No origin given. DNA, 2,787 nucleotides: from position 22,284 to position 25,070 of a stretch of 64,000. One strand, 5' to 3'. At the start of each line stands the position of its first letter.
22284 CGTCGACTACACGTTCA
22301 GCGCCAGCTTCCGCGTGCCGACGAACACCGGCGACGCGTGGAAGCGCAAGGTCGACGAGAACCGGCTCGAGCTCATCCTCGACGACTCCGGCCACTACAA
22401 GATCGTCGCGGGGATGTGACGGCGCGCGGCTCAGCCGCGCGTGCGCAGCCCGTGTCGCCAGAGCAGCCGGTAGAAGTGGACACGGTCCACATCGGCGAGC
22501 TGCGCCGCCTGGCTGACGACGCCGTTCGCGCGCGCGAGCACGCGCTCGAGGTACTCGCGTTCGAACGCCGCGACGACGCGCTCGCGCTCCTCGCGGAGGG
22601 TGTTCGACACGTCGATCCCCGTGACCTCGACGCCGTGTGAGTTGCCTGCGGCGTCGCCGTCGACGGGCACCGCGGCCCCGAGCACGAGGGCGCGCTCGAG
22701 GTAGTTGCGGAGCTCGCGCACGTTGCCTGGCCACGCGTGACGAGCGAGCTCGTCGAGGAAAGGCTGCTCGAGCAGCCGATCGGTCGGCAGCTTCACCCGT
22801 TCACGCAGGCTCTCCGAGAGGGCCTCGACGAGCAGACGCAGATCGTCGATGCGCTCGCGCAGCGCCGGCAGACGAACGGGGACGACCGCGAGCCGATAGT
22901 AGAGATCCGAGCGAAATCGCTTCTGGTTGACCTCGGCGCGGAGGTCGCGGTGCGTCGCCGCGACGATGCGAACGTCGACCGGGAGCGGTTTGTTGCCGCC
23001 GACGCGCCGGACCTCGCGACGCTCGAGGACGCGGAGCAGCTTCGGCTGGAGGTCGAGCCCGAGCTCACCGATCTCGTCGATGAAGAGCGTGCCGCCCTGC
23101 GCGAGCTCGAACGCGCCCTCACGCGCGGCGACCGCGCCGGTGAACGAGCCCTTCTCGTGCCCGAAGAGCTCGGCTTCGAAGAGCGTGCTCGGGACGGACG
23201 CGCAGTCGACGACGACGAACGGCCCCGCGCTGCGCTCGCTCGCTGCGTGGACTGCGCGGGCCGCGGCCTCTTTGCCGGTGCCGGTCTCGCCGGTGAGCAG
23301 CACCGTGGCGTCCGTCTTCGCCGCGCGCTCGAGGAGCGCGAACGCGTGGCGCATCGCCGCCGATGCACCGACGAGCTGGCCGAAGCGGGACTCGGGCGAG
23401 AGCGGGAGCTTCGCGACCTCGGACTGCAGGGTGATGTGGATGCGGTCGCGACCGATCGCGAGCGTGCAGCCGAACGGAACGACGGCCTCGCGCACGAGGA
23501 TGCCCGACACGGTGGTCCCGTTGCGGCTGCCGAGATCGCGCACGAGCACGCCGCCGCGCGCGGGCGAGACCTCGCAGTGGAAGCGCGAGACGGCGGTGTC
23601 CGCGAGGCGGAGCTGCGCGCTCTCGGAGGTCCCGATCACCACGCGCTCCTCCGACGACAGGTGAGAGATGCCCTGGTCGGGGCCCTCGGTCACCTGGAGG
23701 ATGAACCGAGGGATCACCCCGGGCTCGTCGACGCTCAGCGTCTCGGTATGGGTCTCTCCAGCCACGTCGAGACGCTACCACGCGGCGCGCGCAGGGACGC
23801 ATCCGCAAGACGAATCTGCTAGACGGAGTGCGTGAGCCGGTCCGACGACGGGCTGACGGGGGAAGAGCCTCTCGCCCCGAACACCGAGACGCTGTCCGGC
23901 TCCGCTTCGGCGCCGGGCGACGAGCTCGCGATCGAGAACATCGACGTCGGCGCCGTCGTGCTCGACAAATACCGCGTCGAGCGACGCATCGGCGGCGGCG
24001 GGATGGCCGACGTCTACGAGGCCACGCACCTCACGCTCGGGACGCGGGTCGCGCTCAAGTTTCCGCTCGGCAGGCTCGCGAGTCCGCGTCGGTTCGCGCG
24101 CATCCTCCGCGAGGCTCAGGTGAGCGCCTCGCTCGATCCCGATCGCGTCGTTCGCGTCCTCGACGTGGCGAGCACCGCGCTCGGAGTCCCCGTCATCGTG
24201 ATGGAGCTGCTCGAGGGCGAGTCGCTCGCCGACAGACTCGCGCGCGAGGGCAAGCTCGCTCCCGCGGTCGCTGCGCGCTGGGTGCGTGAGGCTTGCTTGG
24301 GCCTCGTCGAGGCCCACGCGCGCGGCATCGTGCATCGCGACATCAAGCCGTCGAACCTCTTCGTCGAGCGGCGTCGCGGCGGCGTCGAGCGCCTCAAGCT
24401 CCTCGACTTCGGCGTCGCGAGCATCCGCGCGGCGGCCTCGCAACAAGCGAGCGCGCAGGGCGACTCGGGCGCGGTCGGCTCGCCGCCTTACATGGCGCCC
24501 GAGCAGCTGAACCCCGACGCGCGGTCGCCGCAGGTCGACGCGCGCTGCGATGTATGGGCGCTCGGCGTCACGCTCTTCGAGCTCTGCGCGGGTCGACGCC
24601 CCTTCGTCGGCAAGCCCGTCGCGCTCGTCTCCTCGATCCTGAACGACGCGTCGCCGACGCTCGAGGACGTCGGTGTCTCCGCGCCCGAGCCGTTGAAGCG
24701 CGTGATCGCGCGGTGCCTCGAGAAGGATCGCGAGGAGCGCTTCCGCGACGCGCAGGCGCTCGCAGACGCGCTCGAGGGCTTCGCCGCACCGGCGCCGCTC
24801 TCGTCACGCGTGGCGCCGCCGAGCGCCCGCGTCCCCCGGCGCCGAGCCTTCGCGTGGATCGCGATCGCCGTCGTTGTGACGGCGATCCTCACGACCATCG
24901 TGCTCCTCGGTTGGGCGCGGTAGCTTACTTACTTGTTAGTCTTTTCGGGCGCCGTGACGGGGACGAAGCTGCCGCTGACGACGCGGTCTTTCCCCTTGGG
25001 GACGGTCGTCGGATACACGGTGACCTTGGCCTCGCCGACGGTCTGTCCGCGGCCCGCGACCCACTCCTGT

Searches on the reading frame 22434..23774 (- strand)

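Call 15: search_protein_families(library=pfam, proteins=[window:22434-23774:-], max_evalue=0.01)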
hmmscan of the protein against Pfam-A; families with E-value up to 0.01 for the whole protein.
window:22434-23774:- (447 aa): 14 families
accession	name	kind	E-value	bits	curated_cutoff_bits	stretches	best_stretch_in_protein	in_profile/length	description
PF00158.32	Sigma54_activat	-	5.2e-69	231.7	20.2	1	134-300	1-167/168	Sigma-54 interaction domain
PF14532.12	Sigma54_activ_2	-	9.8e-21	74.9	25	1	135-305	1-138/138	Sigma-54 interaction domain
PF25601.1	AAA_lid_14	-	3.4e-12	46.5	27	1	306-366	1-60/87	AAA+ ATPase lid domain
PF00498.31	FHA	-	1.1e-10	42.2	20.7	1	45-108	1-67/67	FHA domain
PF16697.10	Yop-YscD_cpl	-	2.5e-09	37.7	33.2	1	28-108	2-84/94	Inner membrane component of T3SS, cytoplasmic domain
PF07728.20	AAA_5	-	5.8e-08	33.3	22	1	158-277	2-124/139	AAA domain (dynein-related subfamily)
PF02954.25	HTH_8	-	1.3e-05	25.3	22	1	402-436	3-37/42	Bacterial regulatory protein, Fis family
PF07724.20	AAA_2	-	3.1e-05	24.5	27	1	156-262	4-111/166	AAA domain (Cdc48 subfamily)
PF00004.35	AAA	-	0.00017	22.5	21.2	1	158-288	1-124/131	ATPase family associated with various cellular activities (AAA)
PF01078.27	Mg_chelatase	-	0.00026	20.9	20.3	0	213-274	93-156/207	Magnesium chelatase, subunit ChlI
PF13604.12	AAA_30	-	0.0005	20.3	27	1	151-260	14-124/191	AAA domain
PF13191.12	AAA_16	-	0.0006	20.8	32.6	1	134-236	2-103/167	AAA ATPase domain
PF00493.29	MCM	-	0.0048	16.5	23.3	1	152-256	54-151/224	MCM P-loop domain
PF08013.17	GatZ_KbaZ-like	-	0.0068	15.6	26.7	1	359-436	162-236/420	D-tagatose-1,6-bisphosphate aldolase subunit GatZ/KbaZ-like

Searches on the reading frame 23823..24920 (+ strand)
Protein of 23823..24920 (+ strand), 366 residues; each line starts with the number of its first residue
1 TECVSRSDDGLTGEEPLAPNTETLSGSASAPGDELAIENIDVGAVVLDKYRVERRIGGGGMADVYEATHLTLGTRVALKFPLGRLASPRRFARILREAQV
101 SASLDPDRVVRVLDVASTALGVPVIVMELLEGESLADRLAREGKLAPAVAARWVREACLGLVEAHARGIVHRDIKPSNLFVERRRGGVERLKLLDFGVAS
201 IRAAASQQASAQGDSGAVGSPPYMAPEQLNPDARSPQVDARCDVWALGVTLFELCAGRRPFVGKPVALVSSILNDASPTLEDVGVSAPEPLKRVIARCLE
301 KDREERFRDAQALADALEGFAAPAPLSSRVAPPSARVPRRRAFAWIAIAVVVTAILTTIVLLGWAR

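Call 15: search_protein_families(library=pfam, proteins=[window:23823-24920:+], max_evalue=0.01)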
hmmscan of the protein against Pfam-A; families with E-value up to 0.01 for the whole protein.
window:23823-24920:+ (366 aa): 6 families
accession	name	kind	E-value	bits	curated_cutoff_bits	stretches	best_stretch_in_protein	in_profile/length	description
PF00069.31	Pkinase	-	1.1e-43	150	31.7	1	50-314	1-259/263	Protein kinase domain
PF07714.23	PK_Tyr_Ser-Thr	-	3.6e-26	92.4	23.1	1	52-307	3-249/258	Protein tyrosine and serine/threonine kinase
PF03109.22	ABC1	-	9.3e-07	28.7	22.9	1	107-199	127-214/244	ABC1 atypical kinase-like domain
PF01636.29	APH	-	3.4e-06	27.4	23.2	1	54-166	3-109/239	Phosphotransferase enzyme family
PF06293.20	Kdo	-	2e-05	24.6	21.3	1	124-205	93-175/207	Lipopolysaccharide kinase (Kdo/WaaP) family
PF14531.12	Kinase-like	-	0.00063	19.5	25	1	165-306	162-289/289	Kinase-like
